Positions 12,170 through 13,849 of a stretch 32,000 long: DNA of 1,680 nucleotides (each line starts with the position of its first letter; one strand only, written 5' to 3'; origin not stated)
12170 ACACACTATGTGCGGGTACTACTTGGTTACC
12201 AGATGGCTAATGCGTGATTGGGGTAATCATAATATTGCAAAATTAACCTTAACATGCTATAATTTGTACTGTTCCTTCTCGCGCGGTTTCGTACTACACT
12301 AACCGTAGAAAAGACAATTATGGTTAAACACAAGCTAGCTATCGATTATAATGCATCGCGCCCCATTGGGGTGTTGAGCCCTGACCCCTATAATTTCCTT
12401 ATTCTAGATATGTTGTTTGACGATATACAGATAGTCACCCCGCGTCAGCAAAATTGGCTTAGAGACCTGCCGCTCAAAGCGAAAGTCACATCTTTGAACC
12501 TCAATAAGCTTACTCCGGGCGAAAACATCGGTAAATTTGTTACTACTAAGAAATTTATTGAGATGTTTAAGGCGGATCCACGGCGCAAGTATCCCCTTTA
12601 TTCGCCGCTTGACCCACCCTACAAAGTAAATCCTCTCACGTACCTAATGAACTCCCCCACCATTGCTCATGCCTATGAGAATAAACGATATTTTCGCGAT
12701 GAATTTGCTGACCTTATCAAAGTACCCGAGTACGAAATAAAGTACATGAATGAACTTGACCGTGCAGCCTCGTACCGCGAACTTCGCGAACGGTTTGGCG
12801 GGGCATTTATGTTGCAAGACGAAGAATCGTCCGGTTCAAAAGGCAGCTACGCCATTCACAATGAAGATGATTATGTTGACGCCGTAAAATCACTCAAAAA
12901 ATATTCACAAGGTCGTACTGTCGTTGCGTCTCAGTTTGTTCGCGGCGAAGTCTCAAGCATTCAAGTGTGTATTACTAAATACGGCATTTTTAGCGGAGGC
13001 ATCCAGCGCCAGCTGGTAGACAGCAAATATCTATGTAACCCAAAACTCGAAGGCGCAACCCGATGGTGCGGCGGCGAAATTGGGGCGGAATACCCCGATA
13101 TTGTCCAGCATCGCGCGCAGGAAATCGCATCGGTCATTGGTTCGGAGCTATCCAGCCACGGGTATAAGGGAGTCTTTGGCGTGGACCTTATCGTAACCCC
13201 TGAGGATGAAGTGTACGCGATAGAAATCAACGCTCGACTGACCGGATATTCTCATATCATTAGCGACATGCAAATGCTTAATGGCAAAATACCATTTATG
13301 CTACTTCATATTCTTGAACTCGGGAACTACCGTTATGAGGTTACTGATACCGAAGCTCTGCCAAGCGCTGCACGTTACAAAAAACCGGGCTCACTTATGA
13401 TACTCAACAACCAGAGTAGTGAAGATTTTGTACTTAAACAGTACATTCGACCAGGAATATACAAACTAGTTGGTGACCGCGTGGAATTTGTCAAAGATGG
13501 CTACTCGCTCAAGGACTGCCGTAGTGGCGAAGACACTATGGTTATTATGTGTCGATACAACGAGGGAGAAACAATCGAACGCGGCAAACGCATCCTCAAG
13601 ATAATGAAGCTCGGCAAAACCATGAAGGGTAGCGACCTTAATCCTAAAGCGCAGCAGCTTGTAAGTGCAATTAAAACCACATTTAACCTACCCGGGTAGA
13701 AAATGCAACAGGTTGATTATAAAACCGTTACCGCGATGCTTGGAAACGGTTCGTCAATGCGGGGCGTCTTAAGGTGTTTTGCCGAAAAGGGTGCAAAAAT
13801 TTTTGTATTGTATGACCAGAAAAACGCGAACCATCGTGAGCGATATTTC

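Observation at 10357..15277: Cluster of three ATP-grasp ligases (two cyanophycin-synthetase-like without an M domain) plus an anchored DUF192 protein: candidate undescribed peptide or polymer ligation system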

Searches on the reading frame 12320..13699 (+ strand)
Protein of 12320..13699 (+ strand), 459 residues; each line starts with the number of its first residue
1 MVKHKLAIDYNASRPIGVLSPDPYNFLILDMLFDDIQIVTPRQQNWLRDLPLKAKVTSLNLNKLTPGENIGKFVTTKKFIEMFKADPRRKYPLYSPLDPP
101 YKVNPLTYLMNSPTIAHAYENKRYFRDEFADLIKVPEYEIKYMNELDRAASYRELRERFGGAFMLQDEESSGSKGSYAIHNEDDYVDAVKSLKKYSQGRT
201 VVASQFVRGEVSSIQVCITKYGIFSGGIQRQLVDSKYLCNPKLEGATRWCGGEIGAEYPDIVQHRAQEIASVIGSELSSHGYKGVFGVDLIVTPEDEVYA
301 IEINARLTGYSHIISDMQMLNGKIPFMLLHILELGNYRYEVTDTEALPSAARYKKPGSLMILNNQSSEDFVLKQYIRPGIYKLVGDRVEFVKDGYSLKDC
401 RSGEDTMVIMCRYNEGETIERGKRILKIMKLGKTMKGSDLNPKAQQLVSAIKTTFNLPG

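Call 3: search_protein_families(library=pfam, proteins=[window:12320-13699:+], max_evalue=0.01)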
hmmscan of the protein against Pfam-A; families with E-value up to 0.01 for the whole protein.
window:12320-13699:+ (459 aa): 2 families
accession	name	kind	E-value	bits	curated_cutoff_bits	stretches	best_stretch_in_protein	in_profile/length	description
PF02655.19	ATP-grasp_3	-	7.7e-11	42.8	23.2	1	160-309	31-159/160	ATP-grasp domain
PF02222.28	ATP-grasp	-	7.9e-06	26.1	27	1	145-306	15-162/179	ATP-grasp domain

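Call 4: search_protein_families(library=ncbifam, proteins=[window:12320-13699:+], max_evalue=0.01)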
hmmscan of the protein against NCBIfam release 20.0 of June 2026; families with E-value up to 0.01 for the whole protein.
window:12320-13699:+ (459 aa): 10 families
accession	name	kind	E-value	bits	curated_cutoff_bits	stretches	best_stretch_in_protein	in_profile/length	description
NF005096.0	PRK06524.1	equivalog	1.7e-24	85.8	684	1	168-455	189-474/493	biotin carboxylase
NF047900.1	AspMetLigLdmS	equivalog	1.1e-07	31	475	1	127-315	132-306/383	L-aspartate--L-methionine ligase LdmS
NF042917.1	PAGG_GluLig_BesA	equivalog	4.8e-06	25.6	750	1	258-322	298-364/432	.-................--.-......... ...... BesA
TIGR01142.1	purT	equivalog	1.3e-05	24.2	502.15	1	122-308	101-273/380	phosphoribosylglycinamide formyltransferase 2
NF040722.1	MfnD_Meth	equivalog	1.5e-05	24.6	400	1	202-309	162-253/288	tyramine--L-glutamate ligase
NF006766.0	PRK09288.1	equivalog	1.7e-05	23.8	339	1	120-306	112-284/396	formate-dependent phosphoribosylglycinamide formyltransferase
TIGR00877.1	purD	equivalog_domain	0.00019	20.4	288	1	120-307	102-292/425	phosphoribosylamine--glycine ligase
NF002563.0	PRK02186.1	subfamily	0.00098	17.4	625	1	166-309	148-279/890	argininosuccinate lyase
NF053643.1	Ddl_archaea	equivalog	0.0014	17.7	500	1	262-313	229-278/367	putative pseudomurein biosynthesis ATP-grasp protein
TIGR03909.1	pyrrolys_PylC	equivalog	0.0047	15.7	248.3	1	164-308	128-254/374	3-methylornithine--L-lysine ligase PylC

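Call 9: find_homologous_proteins(query=window:12320-13699:+)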
Query window:12320-13699:+ (459 aa): 310 proteins with E <= 0.001 among 5154 candidates; the best 120 are listed.
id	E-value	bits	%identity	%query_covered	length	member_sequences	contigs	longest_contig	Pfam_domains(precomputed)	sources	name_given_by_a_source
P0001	0.0e+0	1034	99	100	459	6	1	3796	PF02222.28,PF02655.20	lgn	-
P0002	6.1e-268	907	85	100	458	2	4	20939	PF02222.28,PF02655.20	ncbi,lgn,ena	-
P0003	5.0e-267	904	85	100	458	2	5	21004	PF02222.28,PF02655.20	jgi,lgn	jgi:hypothetical protein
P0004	9.1e-260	880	82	100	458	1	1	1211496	PF02222.28,PF02655.20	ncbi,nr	ncbi:ATP-grasp domain-containing protein [Candidatus Saccharibacteria bacterium]|nr:MAG: ATP-grasp d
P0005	5.2e-254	861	81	100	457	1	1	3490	PF02222.28,PF02655.20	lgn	-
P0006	4.4e-250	848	79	100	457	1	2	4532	PF02222.28,PF02655.20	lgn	-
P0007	5.3e-250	848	81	100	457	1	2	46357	PF02655.20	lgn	-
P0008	3.0e-249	845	80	100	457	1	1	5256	PF02655.20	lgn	-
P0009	2.6e-248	842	79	100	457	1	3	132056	PF02222.28,PF02655.20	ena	-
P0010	2.1e-246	836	79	100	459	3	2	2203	PF02222.28,PF02655.20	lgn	-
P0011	2.8e-246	835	79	100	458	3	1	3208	PF02222.28,PF02655.20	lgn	-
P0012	3.1e-246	835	78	100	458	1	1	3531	PF02655.20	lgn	-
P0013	6.7e-245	831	79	100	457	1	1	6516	PF02655.20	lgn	-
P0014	4.3e-242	821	78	100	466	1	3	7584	PF02655.20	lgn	-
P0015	4.5e-242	821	76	100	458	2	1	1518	PF02222.28,PF02655.20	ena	-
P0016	1.2e-241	820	77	100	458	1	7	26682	PF02222.28,PF02655.20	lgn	-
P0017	1.3e-241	820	77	100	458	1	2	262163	PF02655.20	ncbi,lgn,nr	ncbi:hypothetical protein CSA80_03115 [Candidatus Saccharibacteria bacterium]|nr:MAG: hypothetical p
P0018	2.9e-240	815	77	100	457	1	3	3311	PF02655.20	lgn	-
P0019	3.0e-240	815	76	100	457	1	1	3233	PF02222.28,PF02655.20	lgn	-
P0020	1.2e-238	810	77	100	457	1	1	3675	PF02222.28,PF02655.20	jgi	-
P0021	1.3e-238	810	75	100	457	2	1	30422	PF02222.28,PF02655.20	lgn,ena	-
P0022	2.9e-236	802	75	100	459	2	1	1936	PF02222.28,PF02655.20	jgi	-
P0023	3.9e-236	802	75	100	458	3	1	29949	PF02222.28,PF02655.20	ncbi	ncbi:MAG: ATP-grasp domain-containing protein [Candidatus Saccharimonadales bacterium]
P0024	6.5e-229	778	71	100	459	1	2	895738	PF02655.20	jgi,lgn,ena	-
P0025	1.4e-227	774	73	100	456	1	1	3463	PF02655.20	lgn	-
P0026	4.9e-227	772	74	100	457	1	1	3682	PF02222.28,PF02655.20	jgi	-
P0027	1.6e-226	770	73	100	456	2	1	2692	PF02222.28,PF02655.20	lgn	-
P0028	1.5e-225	767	71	100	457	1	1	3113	PF02222.28,PF02655.20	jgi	jgi:hypothetical protein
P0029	1.0e-224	764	72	100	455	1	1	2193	PF02222.28,PF02655.20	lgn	-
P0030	3.1e-221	753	72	100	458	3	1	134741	PF02222.28,PF02655.20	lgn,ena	-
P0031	6.6e-221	752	70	100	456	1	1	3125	PF02655.20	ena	-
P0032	9.5e-221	751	70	100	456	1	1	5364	PF02222.28,PF02655.20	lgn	-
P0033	4.5e-220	749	69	100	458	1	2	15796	PF02655.20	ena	-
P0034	1.2e-219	747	69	100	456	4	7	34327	PF02655.20,PF01071.25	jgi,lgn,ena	-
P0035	2.0e-219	747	71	100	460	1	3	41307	PF02655.20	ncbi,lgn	-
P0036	2.1e-219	747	70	99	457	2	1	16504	PF02222.28,PF02655.20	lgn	-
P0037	3.1e-219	746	71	100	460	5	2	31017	PF02655.20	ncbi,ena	-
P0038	5.2e-219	745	70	100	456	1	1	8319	PF02222.28,PF02655.20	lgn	-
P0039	6.5e-219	745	70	100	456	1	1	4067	PF02222.28,PF02655.20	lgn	-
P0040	1.1e-218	744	71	100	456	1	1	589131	PF02222.28,PF02655.20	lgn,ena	-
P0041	2.1e-218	743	70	100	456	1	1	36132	PF02222.28,PF02655.20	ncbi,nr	ncbi:MAG: hypothetical protein JWN82_670 [Candidatus Saccharibacteria bacterium]|nr:hypothetical pro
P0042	3.1e-218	743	70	100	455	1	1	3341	PF02655.20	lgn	-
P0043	6.0e-218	742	69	100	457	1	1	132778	PF02222.28,PF02655.20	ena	-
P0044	6.2e-218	742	70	100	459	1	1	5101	PF02655.20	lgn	-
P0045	6.8e-218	742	68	100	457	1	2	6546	PF02655.20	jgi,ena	-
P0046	1.2e-217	741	70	100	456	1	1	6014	PF02222.28,PF02655.20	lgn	-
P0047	1.4e-217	741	68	100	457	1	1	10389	PF02655.20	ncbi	-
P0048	1.5e-217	741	69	100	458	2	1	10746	PF02655.20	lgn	-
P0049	1.6e-217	741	70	100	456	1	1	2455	PF02222.28,PF02655.20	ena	-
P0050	1.7e-217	740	70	100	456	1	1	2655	PF02655.20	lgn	-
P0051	4.5e-217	739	71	100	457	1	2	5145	PF02655.20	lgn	-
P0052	5.1e-217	739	69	99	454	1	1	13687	PF02222.28,PF02655.20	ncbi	-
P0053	6.7e-217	738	69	100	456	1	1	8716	PF02655.20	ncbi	-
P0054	1.1e-216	738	68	100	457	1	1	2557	PF02222.28,PF02655.20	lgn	-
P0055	1.3e-216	738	70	100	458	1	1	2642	PF02222.28,PF02655.20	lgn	-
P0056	1.6e-216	737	69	100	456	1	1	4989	PF02222.28,PF02655.20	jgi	jgi:hypothetical protein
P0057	2.5e-216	737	69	100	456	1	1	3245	PF02222.28,PF02655.20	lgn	-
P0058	3.1e-216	736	68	100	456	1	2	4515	PF02655.20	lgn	-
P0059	4.4e-216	736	70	100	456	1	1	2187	PF02655.20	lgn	-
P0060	5.5e-216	735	68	100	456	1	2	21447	PF02655.20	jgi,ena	jgi:hypothetical protein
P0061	1.5e-215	734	69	100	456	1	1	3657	PF02222.28,PF02655.20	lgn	-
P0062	2.8e-215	733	70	99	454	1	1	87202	PF02222.28,PF02655.20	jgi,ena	-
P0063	6.9e-215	732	67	100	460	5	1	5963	PF02655.20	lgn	-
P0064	9.4e-215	731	70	100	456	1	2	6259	PF02655.20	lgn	-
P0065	1.6e-214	731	67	100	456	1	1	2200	PF02222.28,PF02655.20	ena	-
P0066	2.9e-214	730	68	100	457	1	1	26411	PF02655.20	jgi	jgi:hypothetical protein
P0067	3.0e-214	730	67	100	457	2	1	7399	PF02655.20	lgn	-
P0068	5.3e-214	729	68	100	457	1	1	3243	PF02222.28,PF02655.20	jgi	jgi:hypothetical protein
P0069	1.0e-213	728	67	100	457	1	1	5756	PF02655.20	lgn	-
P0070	1.5e-213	727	69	99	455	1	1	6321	PF02655.20,PF01071.25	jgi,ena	-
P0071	2.1e-213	727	68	100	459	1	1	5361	PF02655.20,PF01071.25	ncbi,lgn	-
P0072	3.1e-213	726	67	100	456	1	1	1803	PF02222.28,PF02655.20,PF01071.25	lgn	-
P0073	1.6e-212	724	67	99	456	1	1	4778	PF02655.20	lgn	-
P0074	1.9e-212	724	67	99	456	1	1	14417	PF02222.28,PF02655.20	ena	-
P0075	2.4e-212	723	68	100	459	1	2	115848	PF02655.20,PF01071.25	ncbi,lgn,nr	ncbi:MAG TPA: ATP-grasp domain-containing protein [Patescibacteria group bacterium]|nr:ATP-grasp dom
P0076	4.3e-212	723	69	100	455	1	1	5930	PF02655.20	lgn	-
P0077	8.5e-212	722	68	100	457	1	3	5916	PF02222.28,PF02655.20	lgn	-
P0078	9.7e-212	721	67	100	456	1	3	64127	PF02655.20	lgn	-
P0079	2.2e-211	720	66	100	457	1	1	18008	PF02655.20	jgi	jgi:hypothetical protein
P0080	2.5e-211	720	67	100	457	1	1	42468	PF02655.20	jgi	jgi:hypothetical protein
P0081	2.6e-211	720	67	100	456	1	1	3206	PF02655.20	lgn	-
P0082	6.8e-211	719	68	100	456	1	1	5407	PF02655.20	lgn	-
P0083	6.9e-211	719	66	100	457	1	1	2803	PF02655.20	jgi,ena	-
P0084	1.5e-210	718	67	100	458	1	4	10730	PF02222.28,PF02655.20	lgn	-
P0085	1.5e-210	718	69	98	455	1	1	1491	PF02655.20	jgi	jgi:hypothetical protein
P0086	1.7e-210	717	68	100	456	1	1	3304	PF02655.20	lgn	-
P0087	1.1e-209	715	68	98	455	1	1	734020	PF02655.20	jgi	jgi:hypothetical protein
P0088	1.5e-209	714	67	100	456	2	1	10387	PF02655.20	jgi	jgi:hypothetical protein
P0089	1.6e-209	714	69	99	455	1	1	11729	PF02655.20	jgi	jgi:hypothetical protein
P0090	1.7e-209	714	68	99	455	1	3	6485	PF02655.20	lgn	-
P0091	1.9e-209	714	68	100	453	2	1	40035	PF02222.28,PF02655.20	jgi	jgi:hypothetical protein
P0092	2.0e-209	714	67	100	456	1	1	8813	PF02222.28,PF02655.20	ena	-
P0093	2.6e-209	713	68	100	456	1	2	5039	PF02655.20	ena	-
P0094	3.0e-209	713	69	98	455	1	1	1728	PF02655.20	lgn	-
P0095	3.7e-209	713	66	100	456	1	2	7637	PF02655.20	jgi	jgi:hypothetical protein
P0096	8.5e-209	712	67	100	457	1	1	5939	PF02655.20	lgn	-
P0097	1.0e-208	712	68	99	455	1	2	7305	PF02655.20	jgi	jgi:hypothetical protein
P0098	1.7e-208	711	67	99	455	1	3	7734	PF02655.20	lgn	-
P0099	2.2e-208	710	67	99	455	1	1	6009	PF02655.20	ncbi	-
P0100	3.1e-208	710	66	100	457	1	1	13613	PF02655.20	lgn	-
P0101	9.3e-208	708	66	100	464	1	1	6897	PF02655.20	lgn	-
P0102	1.3e-207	708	68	99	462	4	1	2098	PF02655.20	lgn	-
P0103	1.6e-207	708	69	99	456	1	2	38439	PF02655.20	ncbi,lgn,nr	ncbi:MAG TPA: ATP-grasp domain-containing protein [Candidatus Saccharimonadia bacterium]|nr:ATP-gras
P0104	2.0e-207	707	68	99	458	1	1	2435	PF02655.20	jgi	jgi:hypothetical protein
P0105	2.2e-207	707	67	100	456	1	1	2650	PF02655.20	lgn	-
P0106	4.1e-207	706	65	100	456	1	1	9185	PF02655.20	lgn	-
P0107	4.4e-207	706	67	100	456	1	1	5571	PF02655.20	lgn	-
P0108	5.9e-207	706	66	100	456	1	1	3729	PF02655.20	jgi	jgi:hypothetical protein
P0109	6.5e-207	706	66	100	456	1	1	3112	PF02222.28,PF02655.20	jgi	jgi:hypothetical protein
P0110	1.6e-206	704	66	100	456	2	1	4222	PF02655.20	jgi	jgi:hypothetical protein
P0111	8.5e-206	702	64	99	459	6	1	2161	PF02655.20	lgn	-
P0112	1.1e-205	702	67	99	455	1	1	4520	PF02655.20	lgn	-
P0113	1.4e-205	701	65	100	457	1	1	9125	PF02655.20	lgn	-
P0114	1.5e-205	701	67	98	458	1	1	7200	PF02655.20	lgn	-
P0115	1.6e-205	701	99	69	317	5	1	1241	PF02222.28,PF02655.20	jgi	jgi:hypothetical protein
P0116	1.9e-205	701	66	99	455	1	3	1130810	PF02655.20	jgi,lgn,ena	-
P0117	2.0e-205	701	67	98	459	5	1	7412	PF02655.20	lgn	-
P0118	2.7e-205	700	67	98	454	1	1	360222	PF02655.20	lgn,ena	-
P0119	2.8e-205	700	66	100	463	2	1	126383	PF02655.20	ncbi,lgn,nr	ncbi:MAG TPA: ATP-grasp domain-containing protein [Candidatus Saccharimonadales bacterium]|nr:ATP-gr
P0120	6.4e-205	699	67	98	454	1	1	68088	PF02655.20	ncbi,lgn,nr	ncbi:MAG TPA: ATP-grasp domain-containing protein [Candidatus Saccharimonadales bacterium]|nr:ATP-gr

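Call 10: find_encoding_contigs(protein=window:12320-13699:+, flank=10000, max_places=6)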
Protein window:12320-13699:+ (459 aa): no gene with exactly this product is on record in the collection.

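Call 11: find_encoding_contigs(protein=P0004, flank=10000, max_places=2)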
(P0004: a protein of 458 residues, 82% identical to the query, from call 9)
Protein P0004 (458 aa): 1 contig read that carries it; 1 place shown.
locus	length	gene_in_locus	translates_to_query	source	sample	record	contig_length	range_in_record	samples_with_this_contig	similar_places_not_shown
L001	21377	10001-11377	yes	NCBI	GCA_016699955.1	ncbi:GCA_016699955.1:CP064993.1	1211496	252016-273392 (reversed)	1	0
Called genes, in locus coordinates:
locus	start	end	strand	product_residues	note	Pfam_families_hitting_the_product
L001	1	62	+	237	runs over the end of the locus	PF00625:Guanylate_kin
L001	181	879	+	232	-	PF03444:WHD_HrcA (weak), PF01628:HrcA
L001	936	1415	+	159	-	PF01025:GrpE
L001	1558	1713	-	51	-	PF05532:CsbD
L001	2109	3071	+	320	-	PF01548:DEDD_Tnp_IS110, PF02371:Transposase_20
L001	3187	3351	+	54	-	-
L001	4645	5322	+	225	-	PF00027:cNMP_binding, PF13545:HTH_Crp_2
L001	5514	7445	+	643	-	PF00012:HSP70, PF06723:MreB_Mbl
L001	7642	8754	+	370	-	PF00226:DnaJ, PF01556:DnaJ_C, PF00684:DnaJ_CXXCXGXG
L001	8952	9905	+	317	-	PF14398:ATPgrasp_YheCD (faint)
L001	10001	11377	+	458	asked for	PF02655:ATP-grasp_3, PF02222:ATP-grasp (weak)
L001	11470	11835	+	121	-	PF02643:DUF192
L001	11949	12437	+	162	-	-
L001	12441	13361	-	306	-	PF00389:2-Hacid_dh, PF02826:2-Hacid_dh_C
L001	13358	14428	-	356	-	PF00266:Aminotran_5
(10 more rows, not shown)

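Call 12: find_encoding_contigs(protein=P0024, flank=10000, max_places=2)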
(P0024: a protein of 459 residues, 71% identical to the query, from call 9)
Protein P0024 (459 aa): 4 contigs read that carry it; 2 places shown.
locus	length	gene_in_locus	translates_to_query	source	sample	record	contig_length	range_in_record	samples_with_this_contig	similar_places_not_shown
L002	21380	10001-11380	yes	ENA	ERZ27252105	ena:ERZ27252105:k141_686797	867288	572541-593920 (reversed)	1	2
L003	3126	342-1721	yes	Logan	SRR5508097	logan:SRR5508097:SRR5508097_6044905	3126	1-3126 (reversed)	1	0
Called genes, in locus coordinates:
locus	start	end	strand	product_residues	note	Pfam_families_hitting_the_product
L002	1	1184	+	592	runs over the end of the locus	PF00009:GTP_EFTU, PF01926:MMR_HSR1 (weak), PF03144:GTP_EFTU_D2, PF00679:EFG_C, PF06421:LepA_C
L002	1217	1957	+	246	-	PF00625:Guanylate_kin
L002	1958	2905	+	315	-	PF03935:SKN1_KRE6_Sbg1 (weak), PF00722:Glyco_hydro_16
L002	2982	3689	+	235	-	PF03444:WHD_HrcA (weak), PF01628:HrcA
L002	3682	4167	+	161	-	PF01025:GrpE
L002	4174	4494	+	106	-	-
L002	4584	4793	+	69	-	-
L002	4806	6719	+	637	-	PF00012:HSP70, PF06723:MreB_Mbl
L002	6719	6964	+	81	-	-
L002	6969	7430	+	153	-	-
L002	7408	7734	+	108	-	PF03091:CutA1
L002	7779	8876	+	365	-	PF00226:DnaJ, PF01556:DnaJ_C, PF00684:DnaJ_CXXCXGXG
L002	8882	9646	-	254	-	PF00990:GGDEF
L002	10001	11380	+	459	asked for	PF02655:ATP-grasp_3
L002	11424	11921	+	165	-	-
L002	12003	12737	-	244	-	PF14398:ATPgrasp_YheCD (faint), PF14397:ATPgrasp_ST (faint), PF02655:ATP-grasp_3, PF08443:RimK, PF07478:Dala_Dala_lig_C (weak)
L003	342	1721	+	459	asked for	PF02655:ATP-grasp_3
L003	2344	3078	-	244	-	PF14398:ATPgrasp_YheCD (faint), PF14397:ATPgrasp_ST (faint), PF02655:ATP-grasp_3, PF08443:RimK, PF07478:Dala_Dala_lig_C (weak)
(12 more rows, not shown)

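Call 13: find_encoding_contigs(protein=P0116, flank=10000, max_places=2)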
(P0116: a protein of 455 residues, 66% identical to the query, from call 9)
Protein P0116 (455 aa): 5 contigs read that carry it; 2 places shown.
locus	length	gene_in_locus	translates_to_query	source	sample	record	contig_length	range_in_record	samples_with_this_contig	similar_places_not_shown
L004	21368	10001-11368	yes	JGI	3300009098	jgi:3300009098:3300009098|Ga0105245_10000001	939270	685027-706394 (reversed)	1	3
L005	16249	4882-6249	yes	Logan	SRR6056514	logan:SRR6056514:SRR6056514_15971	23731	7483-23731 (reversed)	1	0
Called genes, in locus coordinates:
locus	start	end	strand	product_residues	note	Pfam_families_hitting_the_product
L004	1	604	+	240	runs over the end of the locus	PF00625:Guanylate_kin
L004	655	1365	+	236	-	PF03444:WHD_HrcA (weak), PF01628:HrcA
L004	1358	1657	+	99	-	-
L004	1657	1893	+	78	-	-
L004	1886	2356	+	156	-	PF01025:GrpE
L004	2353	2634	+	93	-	-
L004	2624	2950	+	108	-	-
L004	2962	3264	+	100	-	-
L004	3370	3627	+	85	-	-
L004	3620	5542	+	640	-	PF00012:HSP70, PF06723:MreB_Mbl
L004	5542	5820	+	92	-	-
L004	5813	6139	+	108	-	PF03091:CutA1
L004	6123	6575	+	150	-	-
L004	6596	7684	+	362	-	PF00226:DnaJ, PF01556:DnaJ_C, PF00684:DnaJ_CXXCXGXG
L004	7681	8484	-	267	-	PF00990:GGDEF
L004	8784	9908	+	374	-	-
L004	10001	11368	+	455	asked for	PF02655:ATP-grasp_3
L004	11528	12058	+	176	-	-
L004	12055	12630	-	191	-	-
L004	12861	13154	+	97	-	-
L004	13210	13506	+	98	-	-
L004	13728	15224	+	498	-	PF03772:Competence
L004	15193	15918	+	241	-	PF20772:TACO1_YebC_N, PF01709:Transcrip_reg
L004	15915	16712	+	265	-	PF00459:Inositol_P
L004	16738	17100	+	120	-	-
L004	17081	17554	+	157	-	PF02075:RuvC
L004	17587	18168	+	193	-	PF01330:RuvA_N, PF14520:HHH_5, PF07499:RuvA_C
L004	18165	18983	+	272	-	PF00248:Aldo_ket_red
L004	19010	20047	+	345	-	PF01078:Mg_chelatase (faint), PF05496:RuvB_N, PF13191:AAA_16 (weak), PF00004:AAA, PF07728:AAA_5, PF17864:AAA_lid_4, PF05491:WHD_RuvB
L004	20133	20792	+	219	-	-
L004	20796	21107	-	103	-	-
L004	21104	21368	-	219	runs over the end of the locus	-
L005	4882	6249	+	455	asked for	PF02655:ATP-grasp_3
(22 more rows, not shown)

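Call 14: search_solved_structures(query=window:12320-13699:+, max_evalue=1, show_alignments=1)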
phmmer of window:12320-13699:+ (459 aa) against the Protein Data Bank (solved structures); distinct sequences matched with E-value up to 1: 9.
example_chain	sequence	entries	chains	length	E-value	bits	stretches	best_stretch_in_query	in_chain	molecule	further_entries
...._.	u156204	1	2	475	0.00013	23.9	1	271-321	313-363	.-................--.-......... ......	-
7r8p_A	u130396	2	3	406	0.0074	18.1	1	278-321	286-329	ATP-grasp domain-containing protein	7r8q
3wvq_A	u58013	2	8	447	0.013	17.3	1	277-314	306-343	PGM1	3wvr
3k5h_A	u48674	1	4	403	0.036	15.8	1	149-313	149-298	Phosphoribosyl-aminoimidazole carboxylase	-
3k5i_A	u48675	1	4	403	0.036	15.8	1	149-313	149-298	Phosphoribosyl-aminoimidazole carboxylase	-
9tps_G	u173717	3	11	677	0.11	14.3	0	158-317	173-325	Biotin carboxylase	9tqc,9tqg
7apx_D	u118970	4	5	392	0.13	14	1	37-170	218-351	THO complex subunit MFT1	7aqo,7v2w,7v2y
3df7_A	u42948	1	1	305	0.19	13.5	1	240-309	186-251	Putative ATP-grasp superfamily protein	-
3n6x_A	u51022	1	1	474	0.4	12.4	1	261-326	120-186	Putative glutathionylspermidine synthase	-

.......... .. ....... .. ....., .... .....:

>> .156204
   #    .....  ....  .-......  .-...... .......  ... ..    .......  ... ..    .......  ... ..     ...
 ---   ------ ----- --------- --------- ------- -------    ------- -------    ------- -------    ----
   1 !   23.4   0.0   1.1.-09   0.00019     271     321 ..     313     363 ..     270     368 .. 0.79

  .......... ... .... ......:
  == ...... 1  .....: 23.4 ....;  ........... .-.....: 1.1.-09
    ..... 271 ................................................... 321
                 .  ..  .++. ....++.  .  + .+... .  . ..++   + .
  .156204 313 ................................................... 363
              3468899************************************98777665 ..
